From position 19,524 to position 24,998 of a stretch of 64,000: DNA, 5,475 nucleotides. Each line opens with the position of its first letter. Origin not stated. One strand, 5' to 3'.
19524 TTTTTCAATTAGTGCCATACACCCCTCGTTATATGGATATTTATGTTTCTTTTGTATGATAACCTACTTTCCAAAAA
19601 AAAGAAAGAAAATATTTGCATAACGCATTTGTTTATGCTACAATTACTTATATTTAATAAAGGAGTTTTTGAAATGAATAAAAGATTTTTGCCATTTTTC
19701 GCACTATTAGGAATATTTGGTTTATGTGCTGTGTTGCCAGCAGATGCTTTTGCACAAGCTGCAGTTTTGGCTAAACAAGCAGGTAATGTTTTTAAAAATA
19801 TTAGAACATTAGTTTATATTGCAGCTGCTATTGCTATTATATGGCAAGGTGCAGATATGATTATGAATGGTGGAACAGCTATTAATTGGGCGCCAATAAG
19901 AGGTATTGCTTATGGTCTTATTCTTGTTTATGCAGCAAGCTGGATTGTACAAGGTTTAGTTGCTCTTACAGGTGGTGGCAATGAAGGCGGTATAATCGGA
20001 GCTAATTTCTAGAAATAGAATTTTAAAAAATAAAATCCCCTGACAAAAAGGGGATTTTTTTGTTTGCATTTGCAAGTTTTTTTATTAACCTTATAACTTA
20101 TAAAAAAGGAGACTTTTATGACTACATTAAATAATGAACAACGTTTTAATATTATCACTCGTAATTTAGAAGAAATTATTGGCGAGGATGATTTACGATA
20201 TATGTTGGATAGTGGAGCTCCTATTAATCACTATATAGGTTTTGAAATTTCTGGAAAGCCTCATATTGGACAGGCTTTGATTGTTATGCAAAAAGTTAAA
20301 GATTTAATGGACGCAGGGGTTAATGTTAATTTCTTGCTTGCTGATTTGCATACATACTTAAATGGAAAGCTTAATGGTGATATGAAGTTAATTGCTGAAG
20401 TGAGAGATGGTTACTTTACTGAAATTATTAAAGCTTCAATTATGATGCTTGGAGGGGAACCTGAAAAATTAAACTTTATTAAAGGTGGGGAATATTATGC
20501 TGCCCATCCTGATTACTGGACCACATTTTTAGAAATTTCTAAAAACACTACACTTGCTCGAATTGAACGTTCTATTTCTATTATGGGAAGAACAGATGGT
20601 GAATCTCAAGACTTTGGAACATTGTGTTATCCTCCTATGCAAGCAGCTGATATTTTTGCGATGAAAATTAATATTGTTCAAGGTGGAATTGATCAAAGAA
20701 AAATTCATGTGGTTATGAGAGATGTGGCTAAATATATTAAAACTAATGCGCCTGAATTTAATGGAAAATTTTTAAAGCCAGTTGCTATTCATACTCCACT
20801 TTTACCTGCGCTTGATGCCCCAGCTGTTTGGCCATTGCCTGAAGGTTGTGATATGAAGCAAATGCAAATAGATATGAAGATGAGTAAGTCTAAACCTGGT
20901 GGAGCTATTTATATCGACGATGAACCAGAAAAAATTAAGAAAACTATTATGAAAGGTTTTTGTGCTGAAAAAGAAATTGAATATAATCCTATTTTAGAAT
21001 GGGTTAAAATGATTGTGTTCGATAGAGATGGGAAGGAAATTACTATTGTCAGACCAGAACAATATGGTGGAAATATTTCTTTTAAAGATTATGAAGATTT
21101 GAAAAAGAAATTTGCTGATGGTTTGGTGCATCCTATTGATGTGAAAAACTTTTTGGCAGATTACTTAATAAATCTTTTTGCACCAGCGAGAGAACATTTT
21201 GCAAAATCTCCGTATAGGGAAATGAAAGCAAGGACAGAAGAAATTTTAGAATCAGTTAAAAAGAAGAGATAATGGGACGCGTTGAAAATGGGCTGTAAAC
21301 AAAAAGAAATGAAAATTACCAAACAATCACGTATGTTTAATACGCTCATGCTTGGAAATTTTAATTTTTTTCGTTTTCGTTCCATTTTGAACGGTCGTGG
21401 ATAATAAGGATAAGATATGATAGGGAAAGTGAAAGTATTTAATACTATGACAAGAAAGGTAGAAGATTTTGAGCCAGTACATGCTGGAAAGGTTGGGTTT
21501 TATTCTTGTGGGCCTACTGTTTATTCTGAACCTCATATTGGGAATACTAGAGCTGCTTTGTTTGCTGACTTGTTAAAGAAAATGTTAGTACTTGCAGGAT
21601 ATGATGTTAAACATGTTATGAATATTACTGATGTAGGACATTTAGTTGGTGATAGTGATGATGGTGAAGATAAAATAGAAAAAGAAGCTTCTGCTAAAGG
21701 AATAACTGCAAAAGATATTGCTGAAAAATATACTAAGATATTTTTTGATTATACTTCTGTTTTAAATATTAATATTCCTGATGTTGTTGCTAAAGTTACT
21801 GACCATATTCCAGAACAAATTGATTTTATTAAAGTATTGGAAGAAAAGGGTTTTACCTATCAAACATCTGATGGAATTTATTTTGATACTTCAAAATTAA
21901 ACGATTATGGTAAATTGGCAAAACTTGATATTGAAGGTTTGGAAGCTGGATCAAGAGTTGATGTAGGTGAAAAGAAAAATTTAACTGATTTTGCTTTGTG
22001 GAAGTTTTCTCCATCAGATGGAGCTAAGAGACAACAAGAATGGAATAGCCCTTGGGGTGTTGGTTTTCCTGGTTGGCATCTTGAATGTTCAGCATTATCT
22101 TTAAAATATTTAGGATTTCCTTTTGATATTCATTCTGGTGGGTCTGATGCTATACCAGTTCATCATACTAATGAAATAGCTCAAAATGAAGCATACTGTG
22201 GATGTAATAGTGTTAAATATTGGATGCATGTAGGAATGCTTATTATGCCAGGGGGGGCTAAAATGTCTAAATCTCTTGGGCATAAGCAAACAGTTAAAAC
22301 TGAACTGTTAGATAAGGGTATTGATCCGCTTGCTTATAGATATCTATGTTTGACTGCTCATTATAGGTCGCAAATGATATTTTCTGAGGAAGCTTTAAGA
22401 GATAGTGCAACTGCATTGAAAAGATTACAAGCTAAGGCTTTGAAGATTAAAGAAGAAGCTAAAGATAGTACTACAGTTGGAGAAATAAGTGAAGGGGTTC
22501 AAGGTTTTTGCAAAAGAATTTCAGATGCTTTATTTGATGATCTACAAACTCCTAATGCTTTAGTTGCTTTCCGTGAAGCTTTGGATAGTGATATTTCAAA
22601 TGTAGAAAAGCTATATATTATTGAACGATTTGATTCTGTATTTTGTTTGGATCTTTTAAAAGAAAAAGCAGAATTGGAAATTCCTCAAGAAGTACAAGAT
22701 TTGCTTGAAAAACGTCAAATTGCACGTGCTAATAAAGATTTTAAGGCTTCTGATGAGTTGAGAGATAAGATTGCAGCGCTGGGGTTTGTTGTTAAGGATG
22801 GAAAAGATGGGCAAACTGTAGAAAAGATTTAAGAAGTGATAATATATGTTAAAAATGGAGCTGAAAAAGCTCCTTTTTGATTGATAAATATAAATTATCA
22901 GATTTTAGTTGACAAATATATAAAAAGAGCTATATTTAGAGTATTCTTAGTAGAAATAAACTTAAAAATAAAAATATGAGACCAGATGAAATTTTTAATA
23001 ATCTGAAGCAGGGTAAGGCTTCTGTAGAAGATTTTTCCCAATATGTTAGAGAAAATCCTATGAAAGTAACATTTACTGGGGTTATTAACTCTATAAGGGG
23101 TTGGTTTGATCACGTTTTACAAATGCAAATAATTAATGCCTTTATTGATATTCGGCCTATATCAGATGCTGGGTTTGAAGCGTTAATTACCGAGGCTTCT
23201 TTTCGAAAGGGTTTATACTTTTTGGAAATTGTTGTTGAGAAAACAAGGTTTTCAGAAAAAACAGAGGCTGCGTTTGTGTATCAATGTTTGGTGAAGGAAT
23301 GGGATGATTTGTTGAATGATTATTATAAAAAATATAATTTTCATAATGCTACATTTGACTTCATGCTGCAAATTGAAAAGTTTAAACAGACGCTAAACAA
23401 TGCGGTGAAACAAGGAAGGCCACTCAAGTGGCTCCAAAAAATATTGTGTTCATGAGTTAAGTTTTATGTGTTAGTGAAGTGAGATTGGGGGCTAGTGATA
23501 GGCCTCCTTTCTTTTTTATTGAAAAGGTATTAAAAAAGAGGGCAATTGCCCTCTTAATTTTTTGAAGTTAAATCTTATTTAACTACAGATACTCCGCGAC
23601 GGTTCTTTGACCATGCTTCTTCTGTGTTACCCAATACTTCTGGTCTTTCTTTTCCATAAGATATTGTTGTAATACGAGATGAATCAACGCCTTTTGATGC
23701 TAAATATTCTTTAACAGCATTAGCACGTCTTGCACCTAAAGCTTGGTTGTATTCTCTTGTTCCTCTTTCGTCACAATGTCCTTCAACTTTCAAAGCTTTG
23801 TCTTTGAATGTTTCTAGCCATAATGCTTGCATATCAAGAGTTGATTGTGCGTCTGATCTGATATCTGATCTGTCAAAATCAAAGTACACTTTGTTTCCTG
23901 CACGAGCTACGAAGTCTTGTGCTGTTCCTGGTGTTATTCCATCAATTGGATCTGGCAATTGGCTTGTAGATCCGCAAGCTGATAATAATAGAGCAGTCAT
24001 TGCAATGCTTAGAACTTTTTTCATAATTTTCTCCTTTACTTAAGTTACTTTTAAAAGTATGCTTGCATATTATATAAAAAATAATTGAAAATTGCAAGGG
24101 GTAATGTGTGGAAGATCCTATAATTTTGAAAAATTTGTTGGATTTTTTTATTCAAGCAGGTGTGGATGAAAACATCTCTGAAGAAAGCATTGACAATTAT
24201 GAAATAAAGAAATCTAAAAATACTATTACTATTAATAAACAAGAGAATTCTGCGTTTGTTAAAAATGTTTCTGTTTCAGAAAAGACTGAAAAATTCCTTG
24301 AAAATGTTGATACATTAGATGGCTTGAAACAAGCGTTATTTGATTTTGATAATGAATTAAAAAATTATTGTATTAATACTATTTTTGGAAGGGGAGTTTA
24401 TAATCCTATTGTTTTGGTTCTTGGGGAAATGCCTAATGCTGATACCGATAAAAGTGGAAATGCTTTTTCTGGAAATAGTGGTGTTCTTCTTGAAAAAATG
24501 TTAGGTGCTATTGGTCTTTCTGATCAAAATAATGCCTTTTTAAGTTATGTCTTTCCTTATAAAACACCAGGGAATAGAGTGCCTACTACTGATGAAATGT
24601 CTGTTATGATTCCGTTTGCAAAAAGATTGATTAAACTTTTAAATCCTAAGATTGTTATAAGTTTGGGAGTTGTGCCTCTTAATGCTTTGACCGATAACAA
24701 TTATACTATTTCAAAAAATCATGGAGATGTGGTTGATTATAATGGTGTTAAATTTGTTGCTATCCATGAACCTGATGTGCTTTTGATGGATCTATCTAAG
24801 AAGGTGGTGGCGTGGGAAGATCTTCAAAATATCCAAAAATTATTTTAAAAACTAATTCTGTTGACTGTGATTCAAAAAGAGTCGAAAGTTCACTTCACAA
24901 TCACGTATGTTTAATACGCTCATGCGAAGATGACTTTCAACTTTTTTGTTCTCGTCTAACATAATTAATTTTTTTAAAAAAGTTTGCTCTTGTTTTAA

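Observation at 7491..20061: Composite block: orphan T4SS coupling protein, pilin-less type IVb pilus machinery and ComEC, with a divergent VirB2-like pilin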

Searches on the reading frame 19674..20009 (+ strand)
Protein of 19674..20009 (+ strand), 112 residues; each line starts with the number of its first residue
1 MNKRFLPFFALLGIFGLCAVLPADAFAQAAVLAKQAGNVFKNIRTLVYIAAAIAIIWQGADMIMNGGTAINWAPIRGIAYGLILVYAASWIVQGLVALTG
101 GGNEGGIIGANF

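Call 20: find_homologous_proteins(query=window:19674-20009:+, max_evalue=0.01)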
Query seq(112 aa) (112 aa): 1 proteins with E <= 0.01 among 31 candidates.
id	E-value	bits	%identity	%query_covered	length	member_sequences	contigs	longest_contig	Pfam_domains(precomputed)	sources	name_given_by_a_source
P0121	7.7e-64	231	100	100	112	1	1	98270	PF04956.19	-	-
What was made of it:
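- Tried and rejected: The word-based homologue search with the TrbC protein found only itself (call 20).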

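Call 47: search_protein_families(library=pfam, alignment_id=A2, max_evalue=0.1)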
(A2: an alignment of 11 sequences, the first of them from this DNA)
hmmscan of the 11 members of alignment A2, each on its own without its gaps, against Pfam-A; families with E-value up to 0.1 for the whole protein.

A. member 1, seq(112 aa): 1 family
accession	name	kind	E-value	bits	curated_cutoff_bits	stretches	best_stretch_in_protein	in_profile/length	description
PF04956.18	TrbC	-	6.3e-07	30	27.9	1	8-94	11-97/98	TrbC/VIRB2 pilin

B. families by the number of members that match (of 11 scanned): 13 families
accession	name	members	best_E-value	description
PF04956.18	TrbC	11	4.7e-12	TrbC/VIRB2 pilin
PF18895.5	T4SS_pilin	2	0.00056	Type IV secretion system pilin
PF05090.19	HTTM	2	0.014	HTTM domain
PF18948.5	DUF5692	1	0.003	Family of unknown function (DUF5692)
PF19764.4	DUF6251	1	0.011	Family of unknown function (DUF6251)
PF13572.11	DUF4134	1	0.016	Domain of unknown function (DUF4134)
PF03845.19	Spore_permease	1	0.016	Spore germination protein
PF07291.16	MauE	1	0.026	Methylamine utilisation protein MauE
PF00335.26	Tetraspanin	1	0.031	Tetraspanin family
PF04247.17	SirB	1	0.031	Invasion gene expression up-regulator, SirB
PF16945.10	Phage_r1t_holin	1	0.041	Putative lactococcus lactis phage r1t holin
PF09900.14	DUF2127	1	0.041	Predicted membrane protein (DUF2127)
PF14015.11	DUF4231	1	0.064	Protein of unknown function (DUF4231)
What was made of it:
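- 19674..20012 (+): TrbC/VirB2-family small membrane protein (112 aa). It has a signal peptide ending AFA|Q, two TM helices and a Gly-rich tail. It is transcribed divergently from virD4; the mechanical ORF starts at 19566. All 11 aligned family members hit PF04956, best E 4.7e-12 (call 47).
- On VirB/D4-type type IV secretion system: All 11 family members hit it, best E 4.7e-12 (call 47).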

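Call 48: search_solved_structures(query=A2, max_evalue=10, show_alignments=2)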
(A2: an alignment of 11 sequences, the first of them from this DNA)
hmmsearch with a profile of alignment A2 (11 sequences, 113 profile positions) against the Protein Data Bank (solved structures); distinct sequences matched with E-value up to 10: 6.
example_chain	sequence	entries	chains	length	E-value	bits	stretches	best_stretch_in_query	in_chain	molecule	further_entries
37sn_A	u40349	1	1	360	0.059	16.7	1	15-99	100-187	Bracket-shaped protein SC4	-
9pin_E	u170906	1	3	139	0.46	13.8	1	4-44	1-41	FlaL2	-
1zgj_A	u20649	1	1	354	0.86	13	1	19-72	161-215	Isoflavanone 4'-O-methyltransferase'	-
9uvz_A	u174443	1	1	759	0.87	12.9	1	41-110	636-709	Lysophosphatidic acid receptor 2,ARK1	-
1zga_A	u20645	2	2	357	0.87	12.9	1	19-72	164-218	Isoflavanone 4'-O-methyltransferase' | Isoflavanone 4'-O-methyltransferase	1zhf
1zg3_A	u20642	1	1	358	0.88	12.9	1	19-72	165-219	isoflavanone 4'-O-methyltransferase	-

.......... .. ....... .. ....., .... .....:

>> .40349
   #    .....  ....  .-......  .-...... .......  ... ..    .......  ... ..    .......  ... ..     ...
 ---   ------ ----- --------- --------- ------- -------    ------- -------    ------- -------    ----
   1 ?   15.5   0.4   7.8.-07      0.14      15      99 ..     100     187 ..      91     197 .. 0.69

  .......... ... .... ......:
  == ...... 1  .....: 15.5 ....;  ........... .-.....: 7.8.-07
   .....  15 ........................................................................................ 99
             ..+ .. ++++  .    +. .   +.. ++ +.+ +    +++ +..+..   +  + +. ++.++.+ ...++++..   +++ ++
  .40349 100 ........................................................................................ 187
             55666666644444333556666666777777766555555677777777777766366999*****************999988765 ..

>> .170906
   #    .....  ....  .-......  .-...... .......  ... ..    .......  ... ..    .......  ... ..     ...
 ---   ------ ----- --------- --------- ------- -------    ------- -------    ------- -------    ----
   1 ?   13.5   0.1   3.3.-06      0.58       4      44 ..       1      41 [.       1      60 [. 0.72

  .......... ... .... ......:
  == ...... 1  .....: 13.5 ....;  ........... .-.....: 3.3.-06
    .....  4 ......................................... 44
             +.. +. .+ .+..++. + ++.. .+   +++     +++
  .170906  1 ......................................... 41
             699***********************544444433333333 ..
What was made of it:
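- Tried and rejected: The PDB sequence search with the TrbC profile gave nothing significant (call 48).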

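Call 65: predict_structure(protein=P0121)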
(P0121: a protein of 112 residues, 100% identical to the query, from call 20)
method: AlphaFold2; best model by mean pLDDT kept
length: 112 residues; sequences in the alignment: 1
mean_pLDDT: 67.6   pTM: 0.36
mean pLDDT of the five models: 67.6, 63.2, 60.1, 57.0, 48.5
residues with pLDDT >= 90: 0; 70-90: 54; 50-70: 46; < 50: 12
segments of 3 or more residues with pLDDT < 50: 100-102, 104-107, 109-112
pLDDT, mean of each block of 10 residues (from residue 1): 65 71 63 73 79 75 62 70 77 67 47 42
secondary structure, 60 per line:
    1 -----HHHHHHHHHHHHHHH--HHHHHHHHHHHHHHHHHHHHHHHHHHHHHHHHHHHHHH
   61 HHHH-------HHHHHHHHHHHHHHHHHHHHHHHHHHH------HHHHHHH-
elements in order: H6-20 H23-64 H72-98 H105-111

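Call 68: fold_search(model_id=the predicted structure, library=pdb)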
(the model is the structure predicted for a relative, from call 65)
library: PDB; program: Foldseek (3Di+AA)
matches with E <= 10: 3; with E <= 0.001: 0
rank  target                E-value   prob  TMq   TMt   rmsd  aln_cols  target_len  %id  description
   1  7x1w_A                4.3e+00  0.04  0.28  0.08  11.8       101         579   15  Cryo-EM structure of human ABCD1 E630Q in the presence of ATP in inward-facing state (released 2023-03-22)
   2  7p3r_A                5.9e+00  0.10  0.41  0.17   4.3        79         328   15  Helical structure of the toxin MakA from Vibrio cholera (released 2022-02-23)
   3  8cw4_1A               8.6e+00  0.06  0.37  0.53   5.1        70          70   30  CryoEM structure of the N-pilus from Escherichia coli (released 2023-02-01)
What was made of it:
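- On VirB/D4-type type IV secretion system: The PDB sequence search and the Foldseek search of a single-sequence model were not significant (calls 48, 68).
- Tried and rejected: The pKM101 N-pilus pilin appeared only at E = 8.6 (calls 65, 68).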

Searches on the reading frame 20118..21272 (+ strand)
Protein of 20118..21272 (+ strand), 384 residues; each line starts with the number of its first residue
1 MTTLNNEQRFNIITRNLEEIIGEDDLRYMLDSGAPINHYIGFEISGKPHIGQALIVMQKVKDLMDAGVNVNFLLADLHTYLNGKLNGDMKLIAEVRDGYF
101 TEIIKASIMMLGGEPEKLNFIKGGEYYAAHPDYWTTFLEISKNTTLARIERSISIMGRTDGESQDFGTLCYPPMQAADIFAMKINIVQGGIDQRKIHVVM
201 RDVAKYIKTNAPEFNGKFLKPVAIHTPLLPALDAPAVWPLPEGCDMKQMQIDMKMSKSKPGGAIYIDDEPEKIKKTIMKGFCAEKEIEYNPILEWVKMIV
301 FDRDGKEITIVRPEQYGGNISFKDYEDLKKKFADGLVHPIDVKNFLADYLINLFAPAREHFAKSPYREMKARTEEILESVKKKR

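Call 10: search_protein_families(library=pfam, proteins=[window:20118-21272:+], max_evalue=0.001)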
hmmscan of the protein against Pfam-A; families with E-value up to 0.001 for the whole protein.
window:20118-21272:+ (384 aa): 1 family
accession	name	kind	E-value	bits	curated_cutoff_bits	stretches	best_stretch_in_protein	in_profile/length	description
PF00579.31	tRNA-synt_1b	-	6.5e-41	141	21.1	1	34-354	4-291/292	tRNA synthetases class I (W and Y)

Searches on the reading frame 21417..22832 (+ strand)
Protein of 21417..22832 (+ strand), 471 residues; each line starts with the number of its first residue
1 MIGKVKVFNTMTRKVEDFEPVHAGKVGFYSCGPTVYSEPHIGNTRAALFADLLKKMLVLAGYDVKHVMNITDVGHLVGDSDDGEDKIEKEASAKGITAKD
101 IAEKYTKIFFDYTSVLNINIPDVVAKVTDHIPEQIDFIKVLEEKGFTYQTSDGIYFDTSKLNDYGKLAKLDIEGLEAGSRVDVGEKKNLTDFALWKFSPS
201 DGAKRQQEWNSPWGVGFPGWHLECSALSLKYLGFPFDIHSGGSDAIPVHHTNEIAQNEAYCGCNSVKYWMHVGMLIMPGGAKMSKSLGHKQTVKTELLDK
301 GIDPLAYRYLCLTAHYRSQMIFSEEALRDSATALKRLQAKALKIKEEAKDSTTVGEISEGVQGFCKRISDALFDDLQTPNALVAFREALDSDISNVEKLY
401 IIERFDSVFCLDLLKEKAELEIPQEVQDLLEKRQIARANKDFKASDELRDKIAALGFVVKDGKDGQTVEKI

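Call 10: search_protein_families(library=pfam, proteins=[window:21417-22832:+], max_evalue=0.001)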
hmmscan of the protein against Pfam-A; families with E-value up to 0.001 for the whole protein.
window:21417-22832:+ (471 aa): 3 families
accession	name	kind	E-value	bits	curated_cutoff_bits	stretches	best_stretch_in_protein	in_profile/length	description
PF01406.26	tRNA-synt_1e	-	1.4e-89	300.9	27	1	18-330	2-299/301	tRNA synthetases class I (C) catalytic domain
PF23493.1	CysS_C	-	8.1e-13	48.7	23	1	421-468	3-50/51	Cysteinyl-tRNA ligase anticodon binding domain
PF09334.17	tRNA-synt_1g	-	1.3e-07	31.1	20.1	1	37-160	12-126/391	tRNA synthetases class I (M)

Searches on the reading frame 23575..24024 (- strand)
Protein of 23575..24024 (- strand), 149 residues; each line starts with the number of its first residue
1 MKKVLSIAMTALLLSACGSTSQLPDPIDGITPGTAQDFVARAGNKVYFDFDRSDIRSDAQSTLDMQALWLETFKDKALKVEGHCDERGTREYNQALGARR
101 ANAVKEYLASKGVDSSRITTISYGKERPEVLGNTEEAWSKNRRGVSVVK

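Call 10: search_protein_families(library=pfam, proteins=[window:23575-24024:-], max_evalue=0.001)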
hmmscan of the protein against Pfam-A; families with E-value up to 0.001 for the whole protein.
window:23575-24024:- (149 aa): 1 family
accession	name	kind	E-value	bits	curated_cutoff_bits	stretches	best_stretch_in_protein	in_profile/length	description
PF00691.25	OmpA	-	8.4e-23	81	27.2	1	47-142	1-98/98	OmpA family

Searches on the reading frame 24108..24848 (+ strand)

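Call 10: search_protein_families(library=pfam, proteins=[window:24108-24848:+], max_evalue=0.001)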
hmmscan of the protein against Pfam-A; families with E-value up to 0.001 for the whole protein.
window:24108-24848:+ (246 aa): 1 family
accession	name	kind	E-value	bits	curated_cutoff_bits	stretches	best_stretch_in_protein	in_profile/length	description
PF03167.25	UDG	-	2e-14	54.3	24.3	1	94-240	2-141/141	Uracil DNA glycosylase superfamily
